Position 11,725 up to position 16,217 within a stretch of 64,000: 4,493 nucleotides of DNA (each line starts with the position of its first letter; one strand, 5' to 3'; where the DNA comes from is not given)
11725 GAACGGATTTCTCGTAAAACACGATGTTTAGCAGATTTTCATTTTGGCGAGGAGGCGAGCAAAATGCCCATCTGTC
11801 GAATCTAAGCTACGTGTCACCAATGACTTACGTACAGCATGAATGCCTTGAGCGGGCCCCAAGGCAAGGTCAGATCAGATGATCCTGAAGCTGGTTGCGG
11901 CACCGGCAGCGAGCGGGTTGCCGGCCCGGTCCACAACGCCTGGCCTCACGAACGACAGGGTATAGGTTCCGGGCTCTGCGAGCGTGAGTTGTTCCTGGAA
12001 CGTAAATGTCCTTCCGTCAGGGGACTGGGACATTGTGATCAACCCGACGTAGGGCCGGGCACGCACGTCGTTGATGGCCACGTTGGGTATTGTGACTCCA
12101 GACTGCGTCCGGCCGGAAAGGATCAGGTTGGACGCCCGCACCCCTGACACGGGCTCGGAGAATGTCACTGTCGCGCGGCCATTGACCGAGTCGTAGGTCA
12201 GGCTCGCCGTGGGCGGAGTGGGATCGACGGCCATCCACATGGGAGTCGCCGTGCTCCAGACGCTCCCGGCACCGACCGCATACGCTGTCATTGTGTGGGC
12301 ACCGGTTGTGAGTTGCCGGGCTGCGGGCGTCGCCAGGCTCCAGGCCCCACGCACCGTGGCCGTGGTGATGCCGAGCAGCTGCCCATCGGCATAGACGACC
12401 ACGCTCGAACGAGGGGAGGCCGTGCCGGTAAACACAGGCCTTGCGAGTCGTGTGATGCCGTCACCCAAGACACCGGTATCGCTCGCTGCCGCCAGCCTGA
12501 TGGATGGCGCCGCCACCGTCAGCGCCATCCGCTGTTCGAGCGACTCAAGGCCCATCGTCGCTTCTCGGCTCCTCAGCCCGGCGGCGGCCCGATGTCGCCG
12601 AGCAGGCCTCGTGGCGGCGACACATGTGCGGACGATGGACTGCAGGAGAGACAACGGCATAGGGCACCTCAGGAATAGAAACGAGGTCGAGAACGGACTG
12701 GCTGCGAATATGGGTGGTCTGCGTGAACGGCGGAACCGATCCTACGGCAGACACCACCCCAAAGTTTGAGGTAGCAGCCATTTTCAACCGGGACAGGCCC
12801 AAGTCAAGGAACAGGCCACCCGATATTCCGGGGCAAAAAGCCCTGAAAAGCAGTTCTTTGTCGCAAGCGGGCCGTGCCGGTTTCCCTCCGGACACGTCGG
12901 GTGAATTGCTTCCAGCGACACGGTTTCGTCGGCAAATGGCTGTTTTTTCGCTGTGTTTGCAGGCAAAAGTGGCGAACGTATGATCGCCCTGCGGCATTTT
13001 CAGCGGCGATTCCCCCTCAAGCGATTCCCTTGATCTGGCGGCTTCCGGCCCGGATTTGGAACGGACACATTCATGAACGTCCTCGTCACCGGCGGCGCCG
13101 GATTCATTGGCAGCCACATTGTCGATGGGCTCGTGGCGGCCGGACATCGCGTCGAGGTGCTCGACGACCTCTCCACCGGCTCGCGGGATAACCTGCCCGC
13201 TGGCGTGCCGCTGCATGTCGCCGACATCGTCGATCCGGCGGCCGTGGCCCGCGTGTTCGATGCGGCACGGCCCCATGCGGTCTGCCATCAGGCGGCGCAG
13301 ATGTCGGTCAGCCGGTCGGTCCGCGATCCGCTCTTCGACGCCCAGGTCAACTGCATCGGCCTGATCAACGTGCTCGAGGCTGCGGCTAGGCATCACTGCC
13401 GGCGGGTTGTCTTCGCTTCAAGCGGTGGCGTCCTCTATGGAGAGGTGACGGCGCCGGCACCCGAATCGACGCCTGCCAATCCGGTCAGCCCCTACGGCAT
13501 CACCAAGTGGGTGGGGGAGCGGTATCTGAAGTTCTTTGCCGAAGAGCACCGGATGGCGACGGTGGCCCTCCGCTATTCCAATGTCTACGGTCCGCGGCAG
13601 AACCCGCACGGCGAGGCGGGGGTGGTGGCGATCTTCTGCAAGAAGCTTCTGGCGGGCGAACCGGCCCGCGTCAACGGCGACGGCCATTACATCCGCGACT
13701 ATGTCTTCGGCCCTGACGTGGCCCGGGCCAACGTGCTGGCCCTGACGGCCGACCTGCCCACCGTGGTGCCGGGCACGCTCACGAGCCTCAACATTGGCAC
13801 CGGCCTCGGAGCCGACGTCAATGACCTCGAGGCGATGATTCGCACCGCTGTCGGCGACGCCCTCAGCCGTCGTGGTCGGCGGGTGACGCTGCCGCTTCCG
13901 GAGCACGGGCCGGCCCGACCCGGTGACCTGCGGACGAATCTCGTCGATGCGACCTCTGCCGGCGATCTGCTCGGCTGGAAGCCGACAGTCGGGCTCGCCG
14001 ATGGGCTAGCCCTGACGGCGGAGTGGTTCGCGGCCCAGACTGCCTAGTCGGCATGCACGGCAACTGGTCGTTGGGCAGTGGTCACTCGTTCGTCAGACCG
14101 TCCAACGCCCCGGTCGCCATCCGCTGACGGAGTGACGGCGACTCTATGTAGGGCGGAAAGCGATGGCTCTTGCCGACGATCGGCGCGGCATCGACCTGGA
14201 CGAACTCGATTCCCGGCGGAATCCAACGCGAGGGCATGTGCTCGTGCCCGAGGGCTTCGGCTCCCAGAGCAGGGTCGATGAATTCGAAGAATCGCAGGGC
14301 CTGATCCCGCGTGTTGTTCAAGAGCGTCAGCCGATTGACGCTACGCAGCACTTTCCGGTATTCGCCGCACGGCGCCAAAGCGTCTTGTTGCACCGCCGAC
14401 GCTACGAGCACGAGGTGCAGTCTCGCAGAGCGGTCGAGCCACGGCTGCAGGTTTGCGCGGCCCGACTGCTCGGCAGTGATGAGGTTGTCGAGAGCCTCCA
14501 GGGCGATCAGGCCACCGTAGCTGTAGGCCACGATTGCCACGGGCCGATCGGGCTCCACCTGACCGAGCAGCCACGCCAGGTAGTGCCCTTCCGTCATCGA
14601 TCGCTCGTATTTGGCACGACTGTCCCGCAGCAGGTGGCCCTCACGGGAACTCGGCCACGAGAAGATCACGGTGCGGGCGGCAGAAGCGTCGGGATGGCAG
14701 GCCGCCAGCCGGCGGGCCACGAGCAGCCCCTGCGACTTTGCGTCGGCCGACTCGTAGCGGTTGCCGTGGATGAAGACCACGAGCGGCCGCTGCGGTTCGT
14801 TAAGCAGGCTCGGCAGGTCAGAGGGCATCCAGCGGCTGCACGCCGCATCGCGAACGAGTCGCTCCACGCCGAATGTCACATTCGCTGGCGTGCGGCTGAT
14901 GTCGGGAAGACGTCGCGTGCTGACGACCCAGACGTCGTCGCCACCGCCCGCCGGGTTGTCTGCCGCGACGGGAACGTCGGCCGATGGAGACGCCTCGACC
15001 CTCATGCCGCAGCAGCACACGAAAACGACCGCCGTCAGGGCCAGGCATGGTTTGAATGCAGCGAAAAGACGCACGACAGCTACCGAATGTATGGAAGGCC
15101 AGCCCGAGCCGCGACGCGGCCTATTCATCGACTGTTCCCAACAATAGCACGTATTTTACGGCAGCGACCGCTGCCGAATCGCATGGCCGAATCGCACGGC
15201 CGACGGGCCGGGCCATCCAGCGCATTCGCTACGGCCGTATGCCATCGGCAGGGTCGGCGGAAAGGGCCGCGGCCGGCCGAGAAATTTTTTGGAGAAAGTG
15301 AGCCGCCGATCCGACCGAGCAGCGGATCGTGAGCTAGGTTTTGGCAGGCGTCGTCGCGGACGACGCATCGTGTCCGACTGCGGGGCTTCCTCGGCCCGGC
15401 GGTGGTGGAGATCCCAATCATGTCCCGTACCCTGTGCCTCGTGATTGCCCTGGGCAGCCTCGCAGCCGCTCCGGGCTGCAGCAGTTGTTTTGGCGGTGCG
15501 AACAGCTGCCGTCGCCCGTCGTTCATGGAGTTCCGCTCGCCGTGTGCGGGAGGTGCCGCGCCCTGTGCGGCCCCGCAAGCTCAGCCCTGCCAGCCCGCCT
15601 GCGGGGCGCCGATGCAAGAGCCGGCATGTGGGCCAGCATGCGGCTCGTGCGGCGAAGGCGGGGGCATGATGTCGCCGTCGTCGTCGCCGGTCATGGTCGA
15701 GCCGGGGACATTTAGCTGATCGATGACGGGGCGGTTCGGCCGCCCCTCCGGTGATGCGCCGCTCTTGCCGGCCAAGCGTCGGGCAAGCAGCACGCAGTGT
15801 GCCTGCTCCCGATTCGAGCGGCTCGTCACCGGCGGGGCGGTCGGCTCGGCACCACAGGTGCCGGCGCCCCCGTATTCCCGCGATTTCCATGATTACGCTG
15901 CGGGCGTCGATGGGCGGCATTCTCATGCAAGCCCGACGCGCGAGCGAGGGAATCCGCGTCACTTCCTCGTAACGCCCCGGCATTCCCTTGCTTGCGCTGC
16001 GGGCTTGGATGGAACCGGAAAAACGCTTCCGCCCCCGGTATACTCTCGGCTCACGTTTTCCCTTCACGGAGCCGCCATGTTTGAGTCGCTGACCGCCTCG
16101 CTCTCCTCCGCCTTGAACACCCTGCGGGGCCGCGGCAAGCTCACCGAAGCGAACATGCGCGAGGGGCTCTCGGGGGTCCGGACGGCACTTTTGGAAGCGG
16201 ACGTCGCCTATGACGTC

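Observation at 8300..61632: Interspersed two-type palindromic repeat family (BIME/REP-like) at 11 intergenic loci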

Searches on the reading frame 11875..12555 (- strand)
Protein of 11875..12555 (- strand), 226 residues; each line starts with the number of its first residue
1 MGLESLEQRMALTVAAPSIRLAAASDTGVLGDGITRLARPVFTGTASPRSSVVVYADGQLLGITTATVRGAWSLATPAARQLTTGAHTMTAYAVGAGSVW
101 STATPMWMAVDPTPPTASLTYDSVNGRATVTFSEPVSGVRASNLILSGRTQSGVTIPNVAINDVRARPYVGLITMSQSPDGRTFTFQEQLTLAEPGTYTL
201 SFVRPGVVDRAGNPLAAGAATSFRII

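Call 49: search_protein_families(library=pfam, proteins=[window:11875-12555:-], max_evalue=0.0001)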
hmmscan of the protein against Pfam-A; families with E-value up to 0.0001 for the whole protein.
window:11875-12555:- (226 aa): 2 families
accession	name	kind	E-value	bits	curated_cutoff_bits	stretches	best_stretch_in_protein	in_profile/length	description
PF19077.6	Big_13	-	1.8e-14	54.5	27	1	13-110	1-100/102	Bacterial Ig-like domain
PF13205.12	Big_5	-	4.1e-06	27.9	23.6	1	114-224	11-104/105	Bacterial Ig-like domain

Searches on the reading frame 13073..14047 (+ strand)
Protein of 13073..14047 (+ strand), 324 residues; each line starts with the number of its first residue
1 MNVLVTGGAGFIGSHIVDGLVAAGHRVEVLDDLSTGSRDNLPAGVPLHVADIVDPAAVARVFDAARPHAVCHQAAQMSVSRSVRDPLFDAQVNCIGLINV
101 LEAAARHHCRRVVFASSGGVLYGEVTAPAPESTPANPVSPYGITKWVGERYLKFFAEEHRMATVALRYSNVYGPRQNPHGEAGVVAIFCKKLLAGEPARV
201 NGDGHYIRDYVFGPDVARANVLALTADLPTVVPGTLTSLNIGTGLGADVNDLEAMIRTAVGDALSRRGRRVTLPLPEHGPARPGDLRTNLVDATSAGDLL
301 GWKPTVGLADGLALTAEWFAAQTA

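Call 49: search_protein_families(library=pfam, proteins=[window:13073-14047:+], max_evalue=0.0001)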
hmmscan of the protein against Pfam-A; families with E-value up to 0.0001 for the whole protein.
window:13073-14047:+ (324 aa): 7 families
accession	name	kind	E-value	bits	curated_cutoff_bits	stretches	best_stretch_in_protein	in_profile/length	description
PF01370.27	Epimerase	-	3.1e-55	187.6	20.9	1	3-226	1-227/240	NAD dependent epimerase/dehydratase family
PF16363.11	GDP_Man_Dehyd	-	6e-51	174.3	27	1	4-313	1-330/332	GDP-mannose 4,6 dehydratase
PF01073.25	3Beta_HSD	-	7.3e-20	71.6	22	1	4-225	1-230/280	3-beta hydroxysteroid dehydrogenase/isomerase family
PF04321.23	RmlD_sub_bind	-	1.5e-18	67.3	27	1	1-177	1-157/287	RmlD substrate binding domain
PF02719.21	Polysacc_synt_2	-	4.1e-11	43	20.2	1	3-197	1-191/293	Polysaccharide biosynthesis protein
PF07993.18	NAD_binding_4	-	7e-10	38.9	20.1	1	68-179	90-210/258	Male sterility protein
PF13460.12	NAD_binding_10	-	7.4e-08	32.9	27.2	1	7-134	1-114/184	NAD(P)H-binding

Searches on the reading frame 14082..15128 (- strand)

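Call 25: search_protein_families(library=pfam, proteins=[window:14082-15128:-], max_evalue=0.001)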
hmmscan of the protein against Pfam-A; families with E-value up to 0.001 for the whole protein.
window:14082-15128:- (348 aa): 2 families
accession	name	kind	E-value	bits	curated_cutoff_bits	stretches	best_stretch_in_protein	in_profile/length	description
PF05990.18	DUF900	-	3.5e-08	33.6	20.5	1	108-310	13-202/232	Alpha/beta hydrolase of unknown function (DUF900)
PF12697.13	Abhydrolase_6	-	1.1e-06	29.9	26.3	1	117-269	1-113/217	Alpha/beta hydrolase family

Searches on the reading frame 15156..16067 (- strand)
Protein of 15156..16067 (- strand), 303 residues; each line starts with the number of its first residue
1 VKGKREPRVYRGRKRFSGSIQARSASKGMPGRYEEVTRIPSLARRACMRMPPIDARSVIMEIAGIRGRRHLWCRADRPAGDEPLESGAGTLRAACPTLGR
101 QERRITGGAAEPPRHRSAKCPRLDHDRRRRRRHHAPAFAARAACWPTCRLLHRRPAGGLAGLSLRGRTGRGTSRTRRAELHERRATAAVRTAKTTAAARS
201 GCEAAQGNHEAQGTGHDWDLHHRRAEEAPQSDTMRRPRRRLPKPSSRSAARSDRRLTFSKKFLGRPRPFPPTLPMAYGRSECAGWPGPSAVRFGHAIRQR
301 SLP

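Call 52: search_protein_families(library=pfam, proteins=[window:15156-16067:-], max_evalue=0.0001)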
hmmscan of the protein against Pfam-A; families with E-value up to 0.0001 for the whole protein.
window:15156-16067:- (303 aa): 0 families
